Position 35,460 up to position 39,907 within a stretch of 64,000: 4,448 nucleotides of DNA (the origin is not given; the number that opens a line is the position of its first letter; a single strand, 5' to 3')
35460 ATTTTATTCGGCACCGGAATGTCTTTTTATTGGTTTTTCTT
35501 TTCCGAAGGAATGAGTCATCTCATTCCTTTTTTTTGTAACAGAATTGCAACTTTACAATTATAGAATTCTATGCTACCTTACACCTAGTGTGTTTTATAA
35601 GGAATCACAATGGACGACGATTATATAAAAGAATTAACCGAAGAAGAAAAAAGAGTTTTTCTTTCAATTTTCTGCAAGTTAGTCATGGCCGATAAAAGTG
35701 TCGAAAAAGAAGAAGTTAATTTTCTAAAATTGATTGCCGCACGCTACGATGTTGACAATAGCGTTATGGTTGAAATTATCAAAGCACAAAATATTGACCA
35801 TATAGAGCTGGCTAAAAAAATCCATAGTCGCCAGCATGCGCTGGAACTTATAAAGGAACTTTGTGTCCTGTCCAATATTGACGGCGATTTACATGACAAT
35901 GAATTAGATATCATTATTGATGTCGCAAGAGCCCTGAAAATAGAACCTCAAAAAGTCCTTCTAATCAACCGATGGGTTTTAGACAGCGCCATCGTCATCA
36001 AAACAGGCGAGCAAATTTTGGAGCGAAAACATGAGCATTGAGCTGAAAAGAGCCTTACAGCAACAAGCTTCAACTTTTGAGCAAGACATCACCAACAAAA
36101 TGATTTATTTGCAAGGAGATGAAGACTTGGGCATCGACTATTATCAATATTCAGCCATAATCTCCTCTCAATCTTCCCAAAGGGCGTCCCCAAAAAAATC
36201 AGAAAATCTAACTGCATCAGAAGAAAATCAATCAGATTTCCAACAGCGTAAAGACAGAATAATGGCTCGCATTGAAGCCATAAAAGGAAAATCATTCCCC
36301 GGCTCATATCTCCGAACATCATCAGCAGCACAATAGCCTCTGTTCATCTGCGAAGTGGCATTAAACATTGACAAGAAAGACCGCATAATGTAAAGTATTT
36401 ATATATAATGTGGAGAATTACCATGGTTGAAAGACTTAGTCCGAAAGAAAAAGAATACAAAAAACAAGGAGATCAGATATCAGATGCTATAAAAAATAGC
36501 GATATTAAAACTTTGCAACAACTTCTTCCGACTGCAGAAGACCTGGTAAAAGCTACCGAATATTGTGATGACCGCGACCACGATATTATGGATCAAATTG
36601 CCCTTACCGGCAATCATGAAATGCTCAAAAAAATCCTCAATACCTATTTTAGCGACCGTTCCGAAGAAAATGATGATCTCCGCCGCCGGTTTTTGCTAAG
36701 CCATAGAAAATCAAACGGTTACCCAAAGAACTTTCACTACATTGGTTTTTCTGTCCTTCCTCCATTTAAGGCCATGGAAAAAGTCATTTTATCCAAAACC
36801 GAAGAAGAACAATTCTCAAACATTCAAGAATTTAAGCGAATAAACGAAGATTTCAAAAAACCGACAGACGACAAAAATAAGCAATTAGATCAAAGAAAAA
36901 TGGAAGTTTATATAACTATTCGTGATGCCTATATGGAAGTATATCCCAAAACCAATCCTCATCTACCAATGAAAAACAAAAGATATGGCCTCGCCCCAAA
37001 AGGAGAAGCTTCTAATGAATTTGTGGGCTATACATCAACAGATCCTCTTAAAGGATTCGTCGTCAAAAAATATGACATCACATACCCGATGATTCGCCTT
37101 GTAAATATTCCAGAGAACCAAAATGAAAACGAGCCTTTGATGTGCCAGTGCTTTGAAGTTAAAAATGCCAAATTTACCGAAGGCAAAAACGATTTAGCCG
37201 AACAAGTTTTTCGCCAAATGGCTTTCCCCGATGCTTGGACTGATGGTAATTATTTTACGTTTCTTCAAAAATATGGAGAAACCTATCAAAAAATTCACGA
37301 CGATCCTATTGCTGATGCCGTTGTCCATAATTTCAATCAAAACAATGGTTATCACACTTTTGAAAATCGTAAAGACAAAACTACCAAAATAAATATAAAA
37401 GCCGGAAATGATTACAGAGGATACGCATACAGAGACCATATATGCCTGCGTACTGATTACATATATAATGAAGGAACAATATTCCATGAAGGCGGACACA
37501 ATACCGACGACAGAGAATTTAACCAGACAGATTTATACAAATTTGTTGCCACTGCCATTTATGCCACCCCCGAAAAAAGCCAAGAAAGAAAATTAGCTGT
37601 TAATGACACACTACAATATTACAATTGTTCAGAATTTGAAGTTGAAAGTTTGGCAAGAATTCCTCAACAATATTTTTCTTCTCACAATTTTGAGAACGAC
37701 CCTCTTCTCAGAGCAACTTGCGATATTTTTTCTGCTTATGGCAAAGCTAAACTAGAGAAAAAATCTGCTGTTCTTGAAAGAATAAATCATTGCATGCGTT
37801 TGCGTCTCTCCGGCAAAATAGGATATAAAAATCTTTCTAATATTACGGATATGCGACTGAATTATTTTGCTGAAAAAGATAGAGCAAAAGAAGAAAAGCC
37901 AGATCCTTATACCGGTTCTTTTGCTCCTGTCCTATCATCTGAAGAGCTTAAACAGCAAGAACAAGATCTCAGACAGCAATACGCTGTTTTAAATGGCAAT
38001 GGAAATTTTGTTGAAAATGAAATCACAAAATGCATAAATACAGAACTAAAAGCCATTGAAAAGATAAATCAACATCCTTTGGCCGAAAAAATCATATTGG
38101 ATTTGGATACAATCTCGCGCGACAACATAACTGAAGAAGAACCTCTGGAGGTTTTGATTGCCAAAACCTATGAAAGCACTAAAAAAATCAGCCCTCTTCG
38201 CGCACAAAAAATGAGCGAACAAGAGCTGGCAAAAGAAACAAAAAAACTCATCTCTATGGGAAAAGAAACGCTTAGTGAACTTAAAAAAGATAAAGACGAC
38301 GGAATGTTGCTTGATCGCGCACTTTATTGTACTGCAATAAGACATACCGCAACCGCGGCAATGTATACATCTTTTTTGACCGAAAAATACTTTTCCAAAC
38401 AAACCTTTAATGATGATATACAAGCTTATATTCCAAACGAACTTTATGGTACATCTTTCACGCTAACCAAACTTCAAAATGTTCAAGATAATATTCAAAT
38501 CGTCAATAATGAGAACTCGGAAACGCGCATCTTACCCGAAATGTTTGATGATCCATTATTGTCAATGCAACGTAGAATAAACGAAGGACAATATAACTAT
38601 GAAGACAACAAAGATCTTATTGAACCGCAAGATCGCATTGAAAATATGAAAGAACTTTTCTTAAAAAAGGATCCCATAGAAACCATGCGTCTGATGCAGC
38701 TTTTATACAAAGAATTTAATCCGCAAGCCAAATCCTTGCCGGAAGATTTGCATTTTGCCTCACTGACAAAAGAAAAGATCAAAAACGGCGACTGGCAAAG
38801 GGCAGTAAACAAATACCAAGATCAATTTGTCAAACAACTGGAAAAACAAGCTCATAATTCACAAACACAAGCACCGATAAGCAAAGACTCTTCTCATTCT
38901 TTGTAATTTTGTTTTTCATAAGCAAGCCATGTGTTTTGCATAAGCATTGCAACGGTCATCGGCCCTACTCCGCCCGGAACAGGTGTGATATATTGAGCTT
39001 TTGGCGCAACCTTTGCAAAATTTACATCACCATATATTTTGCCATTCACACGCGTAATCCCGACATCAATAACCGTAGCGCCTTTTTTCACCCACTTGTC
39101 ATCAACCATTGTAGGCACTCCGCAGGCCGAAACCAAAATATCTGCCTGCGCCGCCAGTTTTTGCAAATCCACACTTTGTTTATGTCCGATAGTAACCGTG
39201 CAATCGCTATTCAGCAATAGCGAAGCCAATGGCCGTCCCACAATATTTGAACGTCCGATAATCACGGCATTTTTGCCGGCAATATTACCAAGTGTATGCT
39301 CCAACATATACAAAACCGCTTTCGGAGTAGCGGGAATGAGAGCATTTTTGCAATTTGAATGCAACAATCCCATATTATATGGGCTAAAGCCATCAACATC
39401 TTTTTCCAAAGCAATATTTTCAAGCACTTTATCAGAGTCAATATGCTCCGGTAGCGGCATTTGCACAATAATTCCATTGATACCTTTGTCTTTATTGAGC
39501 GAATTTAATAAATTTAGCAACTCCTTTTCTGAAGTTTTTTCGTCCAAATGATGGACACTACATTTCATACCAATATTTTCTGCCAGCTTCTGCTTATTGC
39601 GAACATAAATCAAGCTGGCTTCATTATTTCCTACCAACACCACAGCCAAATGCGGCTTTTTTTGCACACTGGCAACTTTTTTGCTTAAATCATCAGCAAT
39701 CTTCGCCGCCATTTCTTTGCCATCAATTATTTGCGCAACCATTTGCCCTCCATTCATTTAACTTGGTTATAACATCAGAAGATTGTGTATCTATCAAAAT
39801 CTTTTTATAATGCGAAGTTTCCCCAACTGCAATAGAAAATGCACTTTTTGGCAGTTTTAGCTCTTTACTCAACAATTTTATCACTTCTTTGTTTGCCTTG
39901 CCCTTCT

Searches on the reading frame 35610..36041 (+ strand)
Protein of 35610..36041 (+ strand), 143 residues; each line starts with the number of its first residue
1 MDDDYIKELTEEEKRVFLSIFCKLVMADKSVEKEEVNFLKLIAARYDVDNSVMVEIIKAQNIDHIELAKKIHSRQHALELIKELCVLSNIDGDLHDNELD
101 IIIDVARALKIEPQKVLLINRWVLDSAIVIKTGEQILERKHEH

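Call 78: search_protein_families(library=pfam, proteins=[window:35610-36041:+], max_evalue=0.00001)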
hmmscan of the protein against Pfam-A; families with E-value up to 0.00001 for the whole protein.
window:35610-36041:+ (143 aa): 1 family
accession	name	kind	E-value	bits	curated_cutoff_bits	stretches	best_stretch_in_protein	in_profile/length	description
PF05099.18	TerB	-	2.6e-10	41.1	24.4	0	58-116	52-113/118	Tellurite resistance protein TerB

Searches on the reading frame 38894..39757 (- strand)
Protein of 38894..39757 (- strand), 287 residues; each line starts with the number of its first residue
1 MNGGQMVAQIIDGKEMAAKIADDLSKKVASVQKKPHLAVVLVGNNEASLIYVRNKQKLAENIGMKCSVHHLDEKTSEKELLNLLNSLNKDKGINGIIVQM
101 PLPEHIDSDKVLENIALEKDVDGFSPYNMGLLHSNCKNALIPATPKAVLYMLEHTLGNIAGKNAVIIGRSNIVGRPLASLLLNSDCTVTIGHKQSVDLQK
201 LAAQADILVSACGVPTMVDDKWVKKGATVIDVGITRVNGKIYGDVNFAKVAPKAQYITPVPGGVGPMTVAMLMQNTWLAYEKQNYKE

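Call 78: search_protein_families(library=pfam, proteins=[window:38894-39757:-], max_evalue=0.00001)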
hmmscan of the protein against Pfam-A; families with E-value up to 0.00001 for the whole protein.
window:38894-39757:- (287 aa): 2 families
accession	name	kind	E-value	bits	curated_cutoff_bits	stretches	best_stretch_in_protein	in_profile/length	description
PF02882.25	THF_DHG_CYH_C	-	1.6e-62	210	27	1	126-283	2-159/160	Tetrahydrofolate dehydrogenase/cyclohydrolase, NAD(P)-binding domain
PF00763.28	THF_DHG_CYH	-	7e-39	133.1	32.8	1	11-122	1-115/115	Tetrahydrofolate dehydrogenase/cyclohydrolase, catalytic domain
